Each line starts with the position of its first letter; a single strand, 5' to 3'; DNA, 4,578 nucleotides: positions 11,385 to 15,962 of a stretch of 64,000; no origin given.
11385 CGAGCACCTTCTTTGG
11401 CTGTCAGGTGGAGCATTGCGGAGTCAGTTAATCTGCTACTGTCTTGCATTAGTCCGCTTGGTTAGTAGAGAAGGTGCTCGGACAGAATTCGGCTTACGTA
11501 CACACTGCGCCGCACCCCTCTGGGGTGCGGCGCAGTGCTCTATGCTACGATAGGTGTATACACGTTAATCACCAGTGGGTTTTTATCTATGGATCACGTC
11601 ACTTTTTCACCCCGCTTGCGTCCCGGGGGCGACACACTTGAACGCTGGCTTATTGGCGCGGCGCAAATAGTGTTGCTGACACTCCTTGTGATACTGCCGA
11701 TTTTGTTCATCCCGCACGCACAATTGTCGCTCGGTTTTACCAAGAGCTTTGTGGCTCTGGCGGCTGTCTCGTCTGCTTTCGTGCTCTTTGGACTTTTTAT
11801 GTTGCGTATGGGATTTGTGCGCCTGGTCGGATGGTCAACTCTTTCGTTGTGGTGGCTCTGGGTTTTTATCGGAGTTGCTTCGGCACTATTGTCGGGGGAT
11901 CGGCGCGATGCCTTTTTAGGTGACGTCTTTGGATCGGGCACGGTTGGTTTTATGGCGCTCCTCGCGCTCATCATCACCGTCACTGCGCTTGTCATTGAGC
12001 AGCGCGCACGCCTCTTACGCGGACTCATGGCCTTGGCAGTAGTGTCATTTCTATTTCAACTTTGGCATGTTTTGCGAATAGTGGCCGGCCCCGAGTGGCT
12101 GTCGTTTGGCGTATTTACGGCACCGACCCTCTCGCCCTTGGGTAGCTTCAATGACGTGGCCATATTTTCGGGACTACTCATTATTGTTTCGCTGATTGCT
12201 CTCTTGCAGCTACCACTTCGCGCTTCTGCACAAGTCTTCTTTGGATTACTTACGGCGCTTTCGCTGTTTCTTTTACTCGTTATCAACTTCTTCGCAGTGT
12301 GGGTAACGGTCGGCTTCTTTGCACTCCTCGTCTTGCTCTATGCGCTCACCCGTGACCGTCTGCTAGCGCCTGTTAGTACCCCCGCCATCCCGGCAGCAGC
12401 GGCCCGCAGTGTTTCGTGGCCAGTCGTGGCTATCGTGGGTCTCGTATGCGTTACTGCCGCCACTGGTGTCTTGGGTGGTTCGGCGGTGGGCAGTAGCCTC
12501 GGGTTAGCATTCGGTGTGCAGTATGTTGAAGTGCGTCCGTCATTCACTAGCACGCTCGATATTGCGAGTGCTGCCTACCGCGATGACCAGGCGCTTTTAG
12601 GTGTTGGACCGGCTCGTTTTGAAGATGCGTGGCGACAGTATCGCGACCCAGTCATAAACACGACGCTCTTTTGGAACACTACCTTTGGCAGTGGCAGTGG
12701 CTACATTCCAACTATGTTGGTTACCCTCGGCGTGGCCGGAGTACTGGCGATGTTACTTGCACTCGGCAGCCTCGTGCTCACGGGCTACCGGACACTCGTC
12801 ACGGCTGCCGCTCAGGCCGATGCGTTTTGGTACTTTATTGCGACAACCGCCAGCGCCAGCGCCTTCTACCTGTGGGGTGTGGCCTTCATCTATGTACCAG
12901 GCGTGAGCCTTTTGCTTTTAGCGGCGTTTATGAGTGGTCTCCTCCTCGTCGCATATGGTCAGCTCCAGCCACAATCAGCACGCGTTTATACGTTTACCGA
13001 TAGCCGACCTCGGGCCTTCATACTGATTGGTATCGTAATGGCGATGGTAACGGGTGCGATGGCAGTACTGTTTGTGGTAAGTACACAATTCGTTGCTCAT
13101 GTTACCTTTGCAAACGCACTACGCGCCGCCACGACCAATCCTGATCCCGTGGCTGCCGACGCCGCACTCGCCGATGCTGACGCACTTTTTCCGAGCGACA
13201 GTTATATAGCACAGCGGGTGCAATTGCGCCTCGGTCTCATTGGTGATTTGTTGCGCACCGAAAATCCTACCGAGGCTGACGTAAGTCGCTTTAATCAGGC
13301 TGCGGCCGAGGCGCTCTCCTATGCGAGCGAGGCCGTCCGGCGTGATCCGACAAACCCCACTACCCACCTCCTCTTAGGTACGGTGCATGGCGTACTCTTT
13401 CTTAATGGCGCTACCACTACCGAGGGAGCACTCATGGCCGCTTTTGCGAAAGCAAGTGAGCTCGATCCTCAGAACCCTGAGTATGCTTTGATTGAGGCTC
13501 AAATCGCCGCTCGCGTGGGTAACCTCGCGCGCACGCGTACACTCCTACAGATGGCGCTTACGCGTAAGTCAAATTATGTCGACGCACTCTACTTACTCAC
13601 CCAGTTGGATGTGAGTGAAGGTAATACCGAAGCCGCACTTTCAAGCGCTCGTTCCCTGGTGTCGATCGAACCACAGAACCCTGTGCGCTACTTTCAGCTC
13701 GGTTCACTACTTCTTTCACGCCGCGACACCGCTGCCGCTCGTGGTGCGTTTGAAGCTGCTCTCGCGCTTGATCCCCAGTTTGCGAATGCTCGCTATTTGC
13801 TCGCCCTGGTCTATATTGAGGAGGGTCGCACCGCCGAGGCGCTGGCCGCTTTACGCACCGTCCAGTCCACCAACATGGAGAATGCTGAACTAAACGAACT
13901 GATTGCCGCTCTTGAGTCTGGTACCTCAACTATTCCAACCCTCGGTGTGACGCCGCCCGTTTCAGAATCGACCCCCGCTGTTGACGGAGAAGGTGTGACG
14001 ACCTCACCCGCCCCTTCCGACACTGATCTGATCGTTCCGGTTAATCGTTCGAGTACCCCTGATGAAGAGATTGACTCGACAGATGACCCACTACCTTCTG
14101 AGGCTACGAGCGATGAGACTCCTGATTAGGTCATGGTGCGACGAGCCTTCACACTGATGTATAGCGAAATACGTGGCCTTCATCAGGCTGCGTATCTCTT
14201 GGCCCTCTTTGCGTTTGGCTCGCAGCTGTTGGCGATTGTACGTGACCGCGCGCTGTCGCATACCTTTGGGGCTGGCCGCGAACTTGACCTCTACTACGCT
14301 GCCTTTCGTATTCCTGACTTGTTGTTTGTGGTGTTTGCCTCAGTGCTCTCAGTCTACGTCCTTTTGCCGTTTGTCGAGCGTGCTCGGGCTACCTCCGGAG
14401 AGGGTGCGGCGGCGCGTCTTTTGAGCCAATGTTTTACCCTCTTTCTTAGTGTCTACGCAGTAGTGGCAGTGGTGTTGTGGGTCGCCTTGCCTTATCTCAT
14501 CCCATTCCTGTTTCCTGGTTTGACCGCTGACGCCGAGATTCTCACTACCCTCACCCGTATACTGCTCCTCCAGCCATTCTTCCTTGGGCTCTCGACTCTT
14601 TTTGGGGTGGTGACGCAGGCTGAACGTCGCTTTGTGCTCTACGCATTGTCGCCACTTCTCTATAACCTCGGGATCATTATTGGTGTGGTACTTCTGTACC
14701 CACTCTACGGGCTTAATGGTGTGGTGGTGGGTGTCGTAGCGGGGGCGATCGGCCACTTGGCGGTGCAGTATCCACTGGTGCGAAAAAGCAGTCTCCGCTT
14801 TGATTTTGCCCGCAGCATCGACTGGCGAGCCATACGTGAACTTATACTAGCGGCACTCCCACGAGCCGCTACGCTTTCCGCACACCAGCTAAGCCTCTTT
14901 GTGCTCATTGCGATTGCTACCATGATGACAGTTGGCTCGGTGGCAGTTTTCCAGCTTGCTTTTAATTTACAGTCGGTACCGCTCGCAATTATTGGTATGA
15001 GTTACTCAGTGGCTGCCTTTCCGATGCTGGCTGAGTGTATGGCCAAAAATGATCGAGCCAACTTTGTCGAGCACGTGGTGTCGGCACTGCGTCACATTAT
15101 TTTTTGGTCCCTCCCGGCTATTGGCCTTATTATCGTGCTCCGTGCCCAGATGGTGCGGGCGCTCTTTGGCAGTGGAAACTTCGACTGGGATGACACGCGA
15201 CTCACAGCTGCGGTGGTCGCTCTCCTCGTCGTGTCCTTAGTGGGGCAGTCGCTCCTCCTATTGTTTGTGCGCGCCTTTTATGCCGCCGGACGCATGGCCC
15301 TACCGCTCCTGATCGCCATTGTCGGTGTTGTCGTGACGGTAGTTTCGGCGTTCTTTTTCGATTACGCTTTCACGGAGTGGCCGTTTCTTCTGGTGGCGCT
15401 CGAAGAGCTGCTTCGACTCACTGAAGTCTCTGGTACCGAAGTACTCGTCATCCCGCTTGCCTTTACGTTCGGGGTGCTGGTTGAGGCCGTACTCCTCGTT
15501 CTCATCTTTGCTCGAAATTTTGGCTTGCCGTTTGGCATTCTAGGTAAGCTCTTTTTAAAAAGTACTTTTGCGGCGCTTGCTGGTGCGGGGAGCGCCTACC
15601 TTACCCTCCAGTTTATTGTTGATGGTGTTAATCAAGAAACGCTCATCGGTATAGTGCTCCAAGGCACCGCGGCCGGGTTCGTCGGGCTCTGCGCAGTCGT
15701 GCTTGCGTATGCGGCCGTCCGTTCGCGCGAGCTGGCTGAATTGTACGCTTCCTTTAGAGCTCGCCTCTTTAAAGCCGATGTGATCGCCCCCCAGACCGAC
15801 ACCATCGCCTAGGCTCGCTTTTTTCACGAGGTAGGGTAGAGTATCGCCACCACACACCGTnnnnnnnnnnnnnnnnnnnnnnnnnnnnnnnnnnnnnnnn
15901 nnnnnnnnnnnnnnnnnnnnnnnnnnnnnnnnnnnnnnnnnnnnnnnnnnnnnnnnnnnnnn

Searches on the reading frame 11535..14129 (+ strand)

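Call 28: search_protein_families(library=pfam, proteins=[window:11535-14129:+], max_evalue=0.001)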
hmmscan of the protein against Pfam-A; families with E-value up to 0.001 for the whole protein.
window:11535-14129:+ (864 aa): 13 families
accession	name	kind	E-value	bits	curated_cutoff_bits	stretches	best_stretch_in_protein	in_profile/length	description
PF14559.12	TPR_19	-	5.7e-14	52.6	25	1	726-793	1-68/68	Tetratricopeptide repeat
PF13431.12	TPR_17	-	8.3e-12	44.8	24.4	1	738-770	1-33/34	Tetratricopeptide repeat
PF23914.1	TPR_CcmH_CycH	-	2e-10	41.2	42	2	601-716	43-155/158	Cytochrome c-type biogenesis protein H TPR domain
PF13414.12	TPR_11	-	2.8e-10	40.2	26.8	0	735-762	13-40/42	TPR repeat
PF13432.12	TPR_16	-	5.4e-09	36.8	32.7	1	721-775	2-56/65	Tetratricopeptide repeat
PF07719.23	TPR_2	-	1.4e-08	34.7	27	0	719-748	4-33/34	Tetratricopeptide repeat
PF13428.12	TPR_14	-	3.9e-08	33.6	23.5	0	719-757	4-42/44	Tetratricopeptide repeat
PF13181.12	TPR_8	-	1.2e-07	31.8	25.7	0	750-776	1-27/34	Tetratricopeptide repeat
PF12895.13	ANAPC3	-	9.7e-07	29.4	27.2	1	697-774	4-80/82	Anaphase-promoting complex, cyclosome, subunit 3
PF00515.34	TPR_1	-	3.5e-06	27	27.8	0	719-749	4-34/34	Tetratricopeptide repeat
PF13371.12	TPR_9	-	3.4e-05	24.2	35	1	694-755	7-68/73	Tetratricopeptide repeat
PF13174.12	TPR_6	-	6.7e-05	23.7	26.3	0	752-777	2-27/33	Tetratricopeptide repeat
PF20308.4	TPR-S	-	0.00084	20.3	27.6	0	733-792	3-59/102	Tetratricopeptide Repeats-Sensor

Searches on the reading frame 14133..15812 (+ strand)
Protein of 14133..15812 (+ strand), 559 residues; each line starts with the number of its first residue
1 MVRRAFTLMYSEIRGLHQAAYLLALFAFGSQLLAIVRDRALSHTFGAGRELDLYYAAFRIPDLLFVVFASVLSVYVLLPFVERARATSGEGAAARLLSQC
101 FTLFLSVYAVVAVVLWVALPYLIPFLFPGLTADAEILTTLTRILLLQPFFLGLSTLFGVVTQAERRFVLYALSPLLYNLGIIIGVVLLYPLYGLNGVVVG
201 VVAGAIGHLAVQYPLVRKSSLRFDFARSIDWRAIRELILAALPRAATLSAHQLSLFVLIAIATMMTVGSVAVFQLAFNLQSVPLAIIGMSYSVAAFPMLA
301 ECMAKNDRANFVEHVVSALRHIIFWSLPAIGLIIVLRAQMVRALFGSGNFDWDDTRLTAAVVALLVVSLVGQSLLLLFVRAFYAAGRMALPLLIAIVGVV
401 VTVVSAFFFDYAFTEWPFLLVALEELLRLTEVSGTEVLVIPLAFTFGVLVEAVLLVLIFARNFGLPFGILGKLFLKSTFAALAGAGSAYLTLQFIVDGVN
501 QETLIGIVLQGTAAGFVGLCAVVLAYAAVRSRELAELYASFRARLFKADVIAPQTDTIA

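Call 28: search_protein_families(library=pfam, proteins=[window:14133-15812:+], max_evalue=0.001)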
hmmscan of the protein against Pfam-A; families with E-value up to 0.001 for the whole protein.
window:14133-15812:+ (559 aa): 1 family
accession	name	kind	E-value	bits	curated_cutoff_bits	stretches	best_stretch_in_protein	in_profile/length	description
PF03023.19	MurJ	-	1.5e-57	195.6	27.4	1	42-493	2-433/451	Lipid II flippase MurJ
